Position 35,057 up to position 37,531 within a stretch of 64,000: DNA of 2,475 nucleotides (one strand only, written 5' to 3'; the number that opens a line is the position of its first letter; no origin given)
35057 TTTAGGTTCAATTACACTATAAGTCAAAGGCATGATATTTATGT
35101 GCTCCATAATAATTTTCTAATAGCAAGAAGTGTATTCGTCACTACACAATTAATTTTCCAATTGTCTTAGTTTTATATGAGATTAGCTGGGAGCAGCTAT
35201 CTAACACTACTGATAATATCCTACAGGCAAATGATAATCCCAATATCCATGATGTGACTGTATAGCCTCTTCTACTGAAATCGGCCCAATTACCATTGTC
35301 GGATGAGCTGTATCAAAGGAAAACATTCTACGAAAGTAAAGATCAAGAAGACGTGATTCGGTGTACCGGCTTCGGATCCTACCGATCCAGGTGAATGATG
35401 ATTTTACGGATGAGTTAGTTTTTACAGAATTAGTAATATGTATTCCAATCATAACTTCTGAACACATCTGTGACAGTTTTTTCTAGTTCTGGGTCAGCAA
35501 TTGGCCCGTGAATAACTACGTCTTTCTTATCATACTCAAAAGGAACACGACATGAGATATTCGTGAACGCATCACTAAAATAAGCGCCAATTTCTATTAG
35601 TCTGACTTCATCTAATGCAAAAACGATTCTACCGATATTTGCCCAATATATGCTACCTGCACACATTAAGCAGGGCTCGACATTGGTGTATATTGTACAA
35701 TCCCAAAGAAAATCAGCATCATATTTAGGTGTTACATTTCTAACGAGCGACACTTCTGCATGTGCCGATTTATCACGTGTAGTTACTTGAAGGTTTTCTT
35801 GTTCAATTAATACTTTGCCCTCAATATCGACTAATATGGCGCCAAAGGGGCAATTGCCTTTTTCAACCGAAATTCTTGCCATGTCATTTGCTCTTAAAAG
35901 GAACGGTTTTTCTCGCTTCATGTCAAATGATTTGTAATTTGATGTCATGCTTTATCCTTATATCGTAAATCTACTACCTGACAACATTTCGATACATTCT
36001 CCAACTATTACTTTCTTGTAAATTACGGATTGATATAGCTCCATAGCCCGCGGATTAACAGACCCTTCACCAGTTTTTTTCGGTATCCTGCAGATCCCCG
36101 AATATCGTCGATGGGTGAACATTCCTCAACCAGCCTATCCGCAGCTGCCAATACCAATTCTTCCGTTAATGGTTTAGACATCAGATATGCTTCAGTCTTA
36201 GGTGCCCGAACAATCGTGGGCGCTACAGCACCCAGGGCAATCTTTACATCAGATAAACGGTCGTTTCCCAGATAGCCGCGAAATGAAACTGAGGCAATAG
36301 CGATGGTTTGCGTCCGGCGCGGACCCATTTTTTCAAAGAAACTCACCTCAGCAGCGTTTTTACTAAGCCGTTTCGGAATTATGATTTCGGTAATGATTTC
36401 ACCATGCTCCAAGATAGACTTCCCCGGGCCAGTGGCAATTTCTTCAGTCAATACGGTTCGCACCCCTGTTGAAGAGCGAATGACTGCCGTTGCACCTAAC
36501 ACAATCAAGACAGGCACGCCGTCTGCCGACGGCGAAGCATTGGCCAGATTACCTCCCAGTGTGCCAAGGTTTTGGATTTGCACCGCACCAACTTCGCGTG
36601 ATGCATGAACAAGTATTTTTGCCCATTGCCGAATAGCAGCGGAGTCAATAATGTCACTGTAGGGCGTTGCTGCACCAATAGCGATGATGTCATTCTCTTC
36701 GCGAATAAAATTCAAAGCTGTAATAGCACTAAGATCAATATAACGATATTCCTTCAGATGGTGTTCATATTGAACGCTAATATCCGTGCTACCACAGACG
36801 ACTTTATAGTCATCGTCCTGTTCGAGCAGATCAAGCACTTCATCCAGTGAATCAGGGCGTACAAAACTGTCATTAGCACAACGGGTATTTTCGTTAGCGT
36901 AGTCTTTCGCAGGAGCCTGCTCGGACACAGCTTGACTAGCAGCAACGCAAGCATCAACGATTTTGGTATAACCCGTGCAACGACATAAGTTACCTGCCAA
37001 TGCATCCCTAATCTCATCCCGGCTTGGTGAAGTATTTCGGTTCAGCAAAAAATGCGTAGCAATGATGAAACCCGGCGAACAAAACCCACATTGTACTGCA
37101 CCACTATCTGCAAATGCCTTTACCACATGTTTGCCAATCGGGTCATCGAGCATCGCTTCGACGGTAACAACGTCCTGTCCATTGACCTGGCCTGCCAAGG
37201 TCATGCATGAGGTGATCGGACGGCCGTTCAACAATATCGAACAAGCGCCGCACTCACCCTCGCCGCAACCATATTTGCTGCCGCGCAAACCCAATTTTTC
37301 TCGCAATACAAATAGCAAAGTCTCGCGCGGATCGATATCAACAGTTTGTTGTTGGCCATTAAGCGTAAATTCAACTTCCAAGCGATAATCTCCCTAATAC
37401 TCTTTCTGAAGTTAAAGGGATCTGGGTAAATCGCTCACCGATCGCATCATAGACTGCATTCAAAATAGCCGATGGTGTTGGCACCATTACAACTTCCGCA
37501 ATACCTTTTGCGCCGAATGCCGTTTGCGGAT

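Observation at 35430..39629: Molybdenum hydroxylase with reversed subunit order (Moco subunit first, fused FeS-FAD second) co-transcribed with a CDA-fold deaminase and lacking an XdhC-type chaperone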

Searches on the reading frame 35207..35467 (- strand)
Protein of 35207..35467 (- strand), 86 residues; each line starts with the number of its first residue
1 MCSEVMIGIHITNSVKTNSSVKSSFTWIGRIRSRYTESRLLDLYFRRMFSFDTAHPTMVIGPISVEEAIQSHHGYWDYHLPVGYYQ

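Call 3: search_protein_families(library=pfam, proteins=[window:35207-35467:-])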
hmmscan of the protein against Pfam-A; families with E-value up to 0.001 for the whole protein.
window:35207-35467:- (86 aa): 0 families

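Call 4: search_protein_families(library=ncbifam, proteins=[window:35207-35467:-])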
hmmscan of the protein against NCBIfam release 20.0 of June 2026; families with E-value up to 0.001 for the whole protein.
window:35207-35467:- (86 aa): 0 families

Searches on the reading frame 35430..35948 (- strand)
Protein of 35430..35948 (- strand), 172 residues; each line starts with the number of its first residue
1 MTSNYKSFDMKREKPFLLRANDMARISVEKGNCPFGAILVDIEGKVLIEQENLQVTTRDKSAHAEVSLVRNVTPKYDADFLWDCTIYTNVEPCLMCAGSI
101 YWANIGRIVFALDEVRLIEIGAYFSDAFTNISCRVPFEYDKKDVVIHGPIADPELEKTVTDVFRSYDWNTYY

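Call 3: search_protein_families(library=pfam, proteins=[window:35430-35948:-])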
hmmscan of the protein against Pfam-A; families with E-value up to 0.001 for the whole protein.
window:35430-35948:- (172 aa): 4 families
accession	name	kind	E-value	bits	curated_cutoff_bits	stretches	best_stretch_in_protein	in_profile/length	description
PF00383.29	dCMP_cyt_deam_1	-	1.6e-18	66.9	25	1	11-111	2-101/102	Cytidine and deoxycytidylate deaminase zinc-binding region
PF14437.12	MafB19-deam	-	1.6e-13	51.2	27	1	20-114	10-103/142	MafB19-like deaminase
PF14439.12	Bd3614-deam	-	3.4e-05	24.2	38.5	1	37-103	12-77/113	Bd3614-like deaminase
PF18750.7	SNAD4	-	0.0002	21.9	27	1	57-101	27-72/130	Secreted Novel AID/APOBEC-like Deaminase 4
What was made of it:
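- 35430..35948 (-): CDA-fold zinc deaminase, 172 aa. Its position here is strain-specific. Pfam dCMP_cyt_deam_1 (call 3).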

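Call 4: search_protein_families(library=ncbifam, proteins=[window:35430-35948:-])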
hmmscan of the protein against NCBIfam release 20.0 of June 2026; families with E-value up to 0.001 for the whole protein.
window:35430-35948:- (172 aa): 1 family
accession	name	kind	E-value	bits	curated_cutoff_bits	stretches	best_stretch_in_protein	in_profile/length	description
NF008113.2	PRK10860.1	equivalog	9.5e-17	61.3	150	1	17-116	11-109/165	tRNA adenosine(34) deaminase TadA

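Call 15: search_solved_structures(query=window:35430-35948:-, show_alignments=4, max_evalue=0.001)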
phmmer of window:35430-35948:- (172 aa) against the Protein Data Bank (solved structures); distinct sequences matched with E-value up to 0.001: 46.
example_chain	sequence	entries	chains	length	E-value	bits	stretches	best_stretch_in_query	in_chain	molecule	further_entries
1wkq_A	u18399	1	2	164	6.4e-18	68.6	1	13-129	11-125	Guanine deaminase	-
1tiy_A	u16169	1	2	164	1.1e-17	67.9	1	14-129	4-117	Guanine deaminase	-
8wlw_A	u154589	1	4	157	3.5e-16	63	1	15-164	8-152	CMP/dCMP deaminase, zinc-binding protein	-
8wlx_A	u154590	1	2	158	3.7e-16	62.9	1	15-164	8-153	CMP/dCMP deaminase, zinc-binding protein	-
8wlv_A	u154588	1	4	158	4.3e-16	62.7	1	15-164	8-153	CMP/dCMP deaminase, zinc-binding protein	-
5xko_A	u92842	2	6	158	5.7e-16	62.3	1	15-164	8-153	Cytidine/deoxycytidylate deaminase, zinc-binding region | CMP/dCMP deaminase, zinc-binding protein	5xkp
5xkq_A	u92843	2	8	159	5.7e-16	62.3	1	15-164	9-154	CMP/dCMP deaminase, zinc-binding protein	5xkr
1wwr_A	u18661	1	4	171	3e-13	53.4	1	16-116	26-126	tRNA adenosine deaminase TadA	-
5jfy_A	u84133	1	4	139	3e-13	53.4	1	13-122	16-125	Deoxycytidine deaminase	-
7dbf_A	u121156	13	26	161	3.4e-13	53.2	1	15-128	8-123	Guanosine deaminase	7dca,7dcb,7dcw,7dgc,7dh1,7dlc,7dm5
7dqn_A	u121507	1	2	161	3.7e-13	53.1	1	15-128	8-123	Guanosine deaminase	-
7dc9_A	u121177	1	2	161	8.9e-13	51.9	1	15-128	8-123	Guanosine deaminase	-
2b3j_A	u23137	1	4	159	9.4e-13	51.8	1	15-115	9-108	tRNA adenosine deaminase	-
7w1q_A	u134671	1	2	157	1.1e-12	51.6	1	15-128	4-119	Guanosine deaminase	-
8e2q_A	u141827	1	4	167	1.4e-12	51.3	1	20-117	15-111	tRNA-specific adenosine deaminase 1.17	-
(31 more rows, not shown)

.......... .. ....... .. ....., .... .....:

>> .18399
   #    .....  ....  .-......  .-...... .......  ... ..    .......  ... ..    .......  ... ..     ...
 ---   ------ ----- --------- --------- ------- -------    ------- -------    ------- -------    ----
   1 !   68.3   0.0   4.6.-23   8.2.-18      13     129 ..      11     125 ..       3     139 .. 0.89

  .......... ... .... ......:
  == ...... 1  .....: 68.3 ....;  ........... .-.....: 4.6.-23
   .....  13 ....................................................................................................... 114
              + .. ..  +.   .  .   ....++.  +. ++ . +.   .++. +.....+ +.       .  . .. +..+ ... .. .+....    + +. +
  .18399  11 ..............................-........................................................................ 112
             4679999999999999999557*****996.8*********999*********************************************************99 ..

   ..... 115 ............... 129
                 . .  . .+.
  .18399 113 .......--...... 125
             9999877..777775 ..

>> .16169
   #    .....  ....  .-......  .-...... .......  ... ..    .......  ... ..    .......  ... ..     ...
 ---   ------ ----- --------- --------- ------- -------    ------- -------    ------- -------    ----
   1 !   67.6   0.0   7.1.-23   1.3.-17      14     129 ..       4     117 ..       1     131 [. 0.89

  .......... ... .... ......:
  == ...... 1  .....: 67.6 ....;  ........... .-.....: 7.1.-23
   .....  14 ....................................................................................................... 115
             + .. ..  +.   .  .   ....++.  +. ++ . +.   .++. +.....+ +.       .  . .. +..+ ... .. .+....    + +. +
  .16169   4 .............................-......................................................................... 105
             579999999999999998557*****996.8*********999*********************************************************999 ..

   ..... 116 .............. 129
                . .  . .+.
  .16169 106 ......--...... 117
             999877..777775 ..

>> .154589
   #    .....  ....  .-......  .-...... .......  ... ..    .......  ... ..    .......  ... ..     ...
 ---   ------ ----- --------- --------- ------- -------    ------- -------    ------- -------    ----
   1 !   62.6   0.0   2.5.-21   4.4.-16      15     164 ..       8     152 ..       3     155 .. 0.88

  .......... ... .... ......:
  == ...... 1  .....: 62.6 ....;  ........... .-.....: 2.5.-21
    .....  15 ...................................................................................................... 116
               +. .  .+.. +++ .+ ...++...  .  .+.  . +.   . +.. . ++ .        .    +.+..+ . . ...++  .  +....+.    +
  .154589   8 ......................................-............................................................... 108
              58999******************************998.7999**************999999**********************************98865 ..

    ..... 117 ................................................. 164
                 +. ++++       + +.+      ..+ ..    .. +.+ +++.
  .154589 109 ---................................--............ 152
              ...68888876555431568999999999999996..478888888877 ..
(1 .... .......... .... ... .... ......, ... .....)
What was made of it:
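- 35430..35948 (-): The best PDB match is B. subtilis guanine deaminase 1WKQ, 6e-18 (call 15).
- On CDA-fold guanine deaminase (B. subtilis GuaD type), for the 172-aa gene: Alignment to 1WKQ shows HAE and PCxxC conserved (call 15). A mycobacterial CDA-fold deaminase (63 bits) and TadA (53 bits) score close behind (call 15).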

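Call 44: find_encoding_contigs(protein=window:35430-35948:-, flank=6000, max_places=4)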
Protein window:35430-35948:- (172 aa): 2 contigs read that carry it; 1 place shown.
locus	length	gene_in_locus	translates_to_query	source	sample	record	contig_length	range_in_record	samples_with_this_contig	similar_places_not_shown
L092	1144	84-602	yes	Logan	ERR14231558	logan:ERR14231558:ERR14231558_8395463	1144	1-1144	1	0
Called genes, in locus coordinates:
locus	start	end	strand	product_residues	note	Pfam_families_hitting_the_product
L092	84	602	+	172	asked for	PF00383:dCMP_cyt_deam_1, PF14437:MafB19-deam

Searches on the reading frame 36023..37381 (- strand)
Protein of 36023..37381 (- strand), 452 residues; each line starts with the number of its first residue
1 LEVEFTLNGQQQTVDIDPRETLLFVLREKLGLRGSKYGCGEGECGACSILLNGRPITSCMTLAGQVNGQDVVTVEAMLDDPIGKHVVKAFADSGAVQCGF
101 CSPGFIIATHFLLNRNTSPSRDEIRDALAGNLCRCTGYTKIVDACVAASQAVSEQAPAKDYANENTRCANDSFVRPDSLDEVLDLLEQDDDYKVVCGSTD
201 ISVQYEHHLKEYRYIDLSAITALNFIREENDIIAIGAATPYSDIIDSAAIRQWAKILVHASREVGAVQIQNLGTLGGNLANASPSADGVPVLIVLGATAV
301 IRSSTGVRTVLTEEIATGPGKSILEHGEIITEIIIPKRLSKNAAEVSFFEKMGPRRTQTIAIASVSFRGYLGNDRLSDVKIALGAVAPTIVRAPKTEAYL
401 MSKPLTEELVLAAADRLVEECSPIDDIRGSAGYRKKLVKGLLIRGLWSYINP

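Call 3: search_protein_families(library=pfam, proteins=[window:36023-37381:-])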
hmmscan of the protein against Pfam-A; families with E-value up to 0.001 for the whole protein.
window:36023-37381:- (452 aa): 5 families
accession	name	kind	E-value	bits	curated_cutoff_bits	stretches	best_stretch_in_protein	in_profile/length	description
PF00941.27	FAD_binding_5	-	1.7e-41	142.3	27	1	173-337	5-169/170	FAD binding domain in molybdopterin dehydrogenase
PF01799.25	Fer2_2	-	2.2e-26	92.2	30.3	1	73-145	1-74/75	[2Fe-2S] binding domain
PF03450.22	CO_deh_flav_C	-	5.1e-24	84.8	25.5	1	352-445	5-98/102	CO dehydrogenase flavoprotein C-terminal domain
PF00111.32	Fer2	-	2.5e-09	37.4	21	1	5-55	1-52/77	2Fe-2S iron-sulfur cluster binding domain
PF13085.11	Fer2_3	-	1.1e-06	29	27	1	37-85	50-97/107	2Fe-2S iron-sulfur cluster binding domain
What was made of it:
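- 36023..37381 (-): Fused 2x[2Fe-2S] + FAD (small) subunit, 452 aa, TTG start, overlapping the large-subunit gene by 11 nt (37371-37381). Pfam Fer2, Fer2_2, FAD_binding_5 and CO_deh_flav_C (call 3).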

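Call 4: search_protein_families(library=ncbifam, proteins=[window:36023-37381:-])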
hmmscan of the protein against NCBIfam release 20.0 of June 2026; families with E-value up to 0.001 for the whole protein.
window:36023-37381:- (452 aa): 21 families
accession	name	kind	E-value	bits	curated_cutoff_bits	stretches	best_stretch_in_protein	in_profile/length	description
TIGR02963.1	xanthine_xdhA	equivalog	7.4e-93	311.7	467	1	4-444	2-463/468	xanthine dehydrogenase small subunit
NF043083.1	XdhB_XDHase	equivalog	4.7e-55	186.8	310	1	173-446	7-280/289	xanthine dehydrogenase subunit XdhB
NF041019.1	glyceraldDH_beta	equivalog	5e-54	183.4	350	1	172-446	7-277/280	glyceraldehyde dehydrogenase subunit beta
NF007427.0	PRK09971.1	equivalog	8.1e-52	176.2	287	1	172-447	6-281/292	xanthine dehydrogenase FAD-binding subunit XdhB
NF041020.1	glyceraldDH_gamma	equivalog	4.2e-49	166.3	290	1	2-152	12-162/164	glyceraldehyde dehydrogenase subunit gamma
NF043084.2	XdhC_XDHase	equivalog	4.9e-48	162.4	217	1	2-146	2-147/151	xanthine dehydrogenase subunit XdhC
NF045668.1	pterin_aldehy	equivalog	3.7e-47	161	1100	1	4-193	4-199/905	molybdopterin-dependent aldehyde oxidoreductase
TIGR03311.1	Se_dep_XDH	equivalog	2.3e-46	158.3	830.45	1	4-194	2-187/848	selenium-dependent xanthine dehydrogenase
TIGR03193.1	4hydroxCoAred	equivalog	3.7e-43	147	257.8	1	5-148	4-147/148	4-hydroxybenzoyl-CoA reductase subunit gamma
TIGR03198.1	pucE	equivalog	2.7e-42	143.8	254.3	1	3-146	4-146/151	xanthine dehydrogenase subunit E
NF007387.0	PRK09908.1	equivalog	3.6e-39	133.7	212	1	2-146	8-153/159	xanthine dehydrogenase iron sulfur-binding subunit XdhC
TIGR02969.1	mam_aldehyde_ox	subfamily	3.5e-38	130.8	1912.3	2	3-151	3-163/1330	aldehyde oxidase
NF008514.0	PRK11433.1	equivalog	2.9e-32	112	322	1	1-148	51-213/218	aldehyde dehydrogenase iron-sulfur subunit PaoA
TIGR03199.1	pucC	equivalog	6.9e-31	107.5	306.05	1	176-439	1-259/264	xanthine dehydrogenase subunit C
TIGR03195.1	4hydrxCoA_B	equivalog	4.2e-17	62.3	404.55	2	173-280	7-115/321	4-hydroxybenzoyl-CoA reductase subunit beta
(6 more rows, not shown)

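Call 51: search_solved_structures(query=window:36023-37381:-, max_evalue=1e-15)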
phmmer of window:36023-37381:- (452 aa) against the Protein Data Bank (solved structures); distinct sequences matched with E-value up to 1e-15: 45.
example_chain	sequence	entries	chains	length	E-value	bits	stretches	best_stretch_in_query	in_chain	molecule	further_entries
1jro_A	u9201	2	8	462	9e-52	179.9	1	1-444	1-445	xanthine dehydrogenase, chain A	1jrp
2w3r_A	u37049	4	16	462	3.1e-51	178.1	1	1-444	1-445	XANTHINE DEHYDROGENASE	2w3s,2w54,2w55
2e1q_A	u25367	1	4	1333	1.3e-41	146.4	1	5-143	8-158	Xanthine dehydrogenase/oxidase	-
2ckj_A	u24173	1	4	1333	1.3e-41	146.4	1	5-143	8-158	XANTHINE OXIDOREDUCTASE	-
2e3t_A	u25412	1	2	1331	1.9e-41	145.9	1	3-143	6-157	Xanthine dehydrogenase/oxidase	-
6adj_A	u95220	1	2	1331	2.1e-41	145.7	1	3-143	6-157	Xanthine dehydrogenase/oxidase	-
6ac4_A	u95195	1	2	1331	3.4e-41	145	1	3-143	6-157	Xanthine dehydrogenase/oxidase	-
4yrw_A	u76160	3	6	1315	3.6e-41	145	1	3-143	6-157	Xanthine dehydrogenase/oxidase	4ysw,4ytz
6abu_A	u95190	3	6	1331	3.7e-41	144.9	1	3-143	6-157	Xanthine dehydrogenase/oxidase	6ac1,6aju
1wyg_A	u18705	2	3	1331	3.7e-41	144.9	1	3-143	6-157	Xanthine dehydrogenase/oxidase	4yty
3an1_A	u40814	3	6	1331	4.5e-41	144.6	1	3-143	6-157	Xanthine dehydrogenase/oxidase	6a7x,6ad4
1rm6_C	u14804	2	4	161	1.9e-40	142.6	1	4-150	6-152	4-hydroxybenzoyl-CoA reductase gamma subunit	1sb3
3hrd_D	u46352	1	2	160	3.7e-40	141.6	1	3-145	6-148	Nicotinate dehydrogenase small FeS subunit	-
1fo4_A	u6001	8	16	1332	6.7e-40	140.8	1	3-143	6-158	XANTHINE DEHYDROGENASE | Xanthine dehydrogenase/oxidase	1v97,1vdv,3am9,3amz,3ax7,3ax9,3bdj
3una_A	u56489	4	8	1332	6.7e-40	140.8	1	3-143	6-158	Xanthine dehydrogenase/oxidase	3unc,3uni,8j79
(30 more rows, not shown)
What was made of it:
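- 36023..37381 (-): It aligns end to end with R. capsulatus XdhA 1JRO_A at 180 bits (call 51).
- Closest known: Rhodobacter capsulatus XdhAB-XdhC. Same: The small subunit has the same fused FeS-FeS-FAD layout and aligns end to end with XdhA (call 51).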
